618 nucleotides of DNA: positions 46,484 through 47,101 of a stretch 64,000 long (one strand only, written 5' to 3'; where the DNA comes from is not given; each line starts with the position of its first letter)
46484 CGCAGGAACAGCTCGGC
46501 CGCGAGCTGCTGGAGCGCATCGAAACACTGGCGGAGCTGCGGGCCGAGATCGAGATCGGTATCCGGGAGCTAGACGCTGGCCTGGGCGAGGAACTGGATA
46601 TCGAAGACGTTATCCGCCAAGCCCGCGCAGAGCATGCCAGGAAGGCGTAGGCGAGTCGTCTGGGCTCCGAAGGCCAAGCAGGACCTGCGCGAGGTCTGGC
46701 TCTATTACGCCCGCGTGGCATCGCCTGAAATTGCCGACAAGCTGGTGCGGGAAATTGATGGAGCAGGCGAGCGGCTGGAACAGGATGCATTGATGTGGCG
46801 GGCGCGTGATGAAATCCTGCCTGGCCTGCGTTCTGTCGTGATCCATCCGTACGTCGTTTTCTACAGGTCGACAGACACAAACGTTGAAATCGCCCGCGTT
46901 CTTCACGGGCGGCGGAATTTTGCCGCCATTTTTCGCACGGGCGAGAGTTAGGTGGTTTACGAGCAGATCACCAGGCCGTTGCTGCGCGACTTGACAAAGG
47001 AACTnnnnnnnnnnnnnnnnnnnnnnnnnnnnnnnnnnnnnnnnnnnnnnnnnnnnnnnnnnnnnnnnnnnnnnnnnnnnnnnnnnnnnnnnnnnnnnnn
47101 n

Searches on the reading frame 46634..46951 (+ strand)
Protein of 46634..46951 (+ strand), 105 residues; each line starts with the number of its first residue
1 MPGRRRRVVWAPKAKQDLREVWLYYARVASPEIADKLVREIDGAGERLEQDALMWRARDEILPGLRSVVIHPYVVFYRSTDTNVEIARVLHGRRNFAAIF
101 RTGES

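Call 66: search_protein_families(library=pfam, proteins=[window:46634-46951:+], max_evalue=0.01)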
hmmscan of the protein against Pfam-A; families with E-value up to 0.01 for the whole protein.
window:46634-46951:+ (105 aa): 1 family
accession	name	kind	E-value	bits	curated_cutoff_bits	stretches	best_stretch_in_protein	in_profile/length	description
PF05016.21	ParE_toxin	-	2.6e-18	66.8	23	1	8-96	1-89/89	ParE toxin of type II toxin-antitoxin system, parDE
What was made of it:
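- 46334..47011 (.): About 680-nt insertion carrying a ParD-like/ParE pair (46429-46650 and 46634-46951, + strand). It is not part of the operon. It abuts the micro-ORF and changes its last codons. ParE_toxin at E 2.6e-18 (call 66).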
